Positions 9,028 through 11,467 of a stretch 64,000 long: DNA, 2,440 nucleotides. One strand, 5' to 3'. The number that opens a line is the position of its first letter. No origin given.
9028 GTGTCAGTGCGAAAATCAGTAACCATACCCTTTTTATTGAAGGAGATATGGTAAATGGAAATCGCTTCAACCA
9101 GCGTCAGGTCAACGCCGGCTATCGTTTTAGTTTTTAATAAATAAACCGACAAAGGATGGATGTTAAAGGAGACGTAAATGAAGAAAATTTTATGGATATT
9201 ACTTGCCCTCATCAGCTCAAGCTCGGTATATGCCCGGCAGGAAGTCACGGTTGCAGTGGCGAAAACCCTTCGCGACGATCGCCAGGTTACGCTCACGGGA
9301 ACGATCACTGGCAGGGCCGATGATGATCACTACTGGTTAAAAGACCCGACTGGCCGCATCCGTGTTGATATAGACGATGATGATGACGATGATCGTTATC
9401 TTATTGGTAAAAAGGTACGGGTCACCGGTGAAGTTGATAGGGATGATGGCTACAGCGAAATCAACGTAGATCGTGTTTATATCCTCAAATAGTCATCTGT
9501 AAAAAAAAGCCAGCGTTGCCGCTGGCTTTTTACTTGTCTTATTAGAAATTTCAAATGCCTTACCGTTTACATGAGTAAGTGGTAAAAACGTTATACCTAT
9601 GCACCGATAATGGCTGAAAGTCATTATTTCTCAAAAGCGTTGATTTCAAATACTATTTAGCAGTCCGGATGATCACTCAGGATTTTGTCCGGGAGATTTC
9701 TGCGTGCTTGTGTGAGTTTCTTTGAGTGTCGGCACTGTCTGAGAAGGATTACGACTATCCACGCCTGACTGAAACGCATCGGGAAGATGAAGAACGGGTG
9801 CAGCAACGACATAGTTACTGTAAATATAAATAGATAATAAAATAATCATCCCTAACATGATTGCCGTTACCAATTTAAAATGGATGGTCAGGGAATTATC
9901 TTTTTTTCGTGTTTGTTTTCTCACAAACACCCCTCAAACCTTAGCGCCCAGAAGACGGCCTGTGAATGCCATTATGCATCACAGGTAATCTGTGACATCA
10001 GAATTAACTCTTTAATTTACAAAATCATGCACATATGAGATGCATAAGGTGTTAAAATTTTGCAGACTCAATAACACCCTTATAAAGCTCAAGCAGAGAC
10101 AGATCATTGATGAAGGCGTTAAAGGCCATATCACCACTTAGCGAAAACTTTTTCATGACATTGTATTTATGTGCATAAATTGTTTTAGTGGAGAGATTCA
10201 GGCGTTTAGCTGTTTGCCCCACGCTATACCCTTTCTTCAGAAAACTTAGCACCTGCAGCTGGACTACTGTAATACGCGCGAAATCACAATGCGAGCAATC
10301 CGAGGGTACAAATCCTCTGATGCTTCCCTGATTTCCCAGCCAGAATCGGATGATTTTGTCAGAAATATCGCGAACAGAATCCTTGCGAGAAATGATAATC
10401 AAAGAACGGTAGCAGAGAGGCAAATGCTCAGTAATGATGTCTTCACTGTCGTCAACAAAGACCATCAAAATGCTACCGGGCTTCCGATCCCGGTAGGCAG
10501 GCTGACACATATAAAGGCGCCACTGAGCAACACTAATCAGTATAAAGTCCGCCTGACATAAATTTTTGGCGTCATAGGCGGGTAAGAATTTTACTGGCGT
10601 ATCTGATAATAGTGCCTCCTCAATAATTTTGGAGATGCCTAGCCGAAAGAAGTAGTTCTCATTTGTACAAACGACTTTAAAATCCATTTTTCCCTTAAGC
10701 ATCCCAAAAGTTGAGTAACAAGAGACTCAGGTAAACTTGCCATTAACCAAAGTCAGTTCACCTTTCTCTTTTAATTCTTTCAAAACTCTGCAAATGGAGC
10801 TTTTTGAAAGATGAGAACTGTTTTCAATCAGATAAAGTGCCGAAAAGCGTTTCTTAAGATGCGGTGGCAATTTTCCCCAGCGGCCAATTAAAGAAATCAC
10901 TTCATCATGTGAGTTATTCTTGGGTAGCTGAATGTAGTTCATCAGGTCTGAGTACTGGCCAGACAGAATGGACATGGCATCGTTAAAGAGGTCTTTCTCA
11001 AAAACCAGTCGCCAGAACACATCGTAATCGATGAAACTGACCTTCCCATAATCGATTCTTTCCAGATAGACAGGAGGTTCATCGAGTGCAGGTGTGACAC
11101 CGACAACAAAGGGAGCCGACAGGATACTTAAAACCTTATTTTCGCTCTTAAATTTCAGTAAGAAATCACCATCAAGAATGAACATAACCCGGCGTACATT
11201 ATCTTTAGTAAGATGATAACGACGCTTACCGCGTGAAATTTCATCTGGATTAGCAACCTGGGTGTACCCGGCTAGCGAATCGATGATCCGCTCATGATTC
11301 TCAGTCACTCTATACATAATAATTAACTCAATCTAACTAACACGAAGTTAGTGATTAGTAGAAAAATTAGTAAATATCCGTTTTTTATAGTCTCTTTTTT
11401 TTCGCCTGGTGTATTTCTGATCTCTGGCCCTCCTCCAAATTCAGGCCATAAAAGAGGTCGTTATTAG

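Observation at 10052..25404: Composite island: tandem microcin-type precursors, a chaperone-usher fimbrial operon and a self-contained TolC/CvaA/CvaB-type exporter in one co-directional array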

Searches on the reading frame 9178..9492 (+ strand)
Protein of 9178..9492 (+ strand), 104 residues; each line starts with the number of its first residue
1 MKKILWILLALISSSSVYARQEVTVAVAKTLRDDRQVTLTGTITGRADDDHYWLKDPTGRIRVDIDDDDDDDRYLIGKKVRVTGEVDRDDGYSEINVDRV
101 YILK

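Call 4: search_protein_families(library=pfam, proteins=[window:9178-9492:+], max_evalue=0.01)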
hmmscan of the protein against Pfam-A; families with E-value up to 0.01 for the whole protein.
window:9178-9492:+ (104 aa): 4 families
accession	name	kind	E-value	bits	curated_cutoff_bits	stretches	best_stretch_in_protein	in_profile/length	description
PF04076.19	BOF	-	9e-17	61.5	25.8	1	21-100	21-101/103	Bacterial OB fold (BOF) protein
PF01336.31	tRNA_anti-codon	-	4e-06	27.1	27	1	54-103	22-75/75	OB-fold nucleic acid binding domain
PF19135.5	DUF5818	-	0.00086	19.3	27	1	48-100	7-54/57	Protein of unknown function (DUF5818)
PF13567.11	DUF4131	-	0.0035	17.5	31.6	1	7-87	35-131/165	Domain of unknown function (DUF4131)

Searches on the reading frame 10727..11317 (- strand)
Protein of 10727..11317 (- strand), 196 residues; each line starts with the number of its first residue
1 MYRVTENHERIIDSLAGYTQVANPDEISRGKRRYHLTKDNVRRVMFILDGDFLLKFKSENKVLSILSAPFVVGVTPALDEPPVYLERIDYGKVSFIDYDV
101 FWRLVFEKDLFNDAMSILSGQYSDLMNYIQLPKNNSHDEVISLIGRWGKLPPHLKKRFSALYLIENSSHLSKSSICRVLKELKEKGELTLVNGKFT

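Call 4: search_protein_families(library=pfam, proteins=[window:10727-11317:-], max_evalue=0.01)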
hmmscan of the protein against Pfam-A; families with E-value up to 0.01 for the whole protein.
window:10727-11317:- (196 aa): 1 family
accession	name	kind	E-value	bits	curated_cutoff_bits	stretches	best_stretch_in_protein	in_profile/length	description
PF15977.11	HTH_46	-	7.4e-05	23.1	29.3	1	138-195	3-60/68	Winged helix-turn-helix DNA binding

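Call 54: search_protein_families(library=ncbifam, proteins=[window:10727-11317:-], max_evalue=0.001)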
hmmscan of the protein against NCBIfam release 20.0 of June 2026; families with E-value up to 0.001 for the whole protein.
window:10727-11317:- (196 aa): 1 family
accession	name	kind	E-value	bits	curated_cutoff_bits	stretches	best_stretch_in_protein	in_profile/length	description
NF008810.0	PRK11832.1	equivalog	0.00056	19.6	359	1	39-194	39-196/207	hydrogen peroxide resistance inhibitor IprA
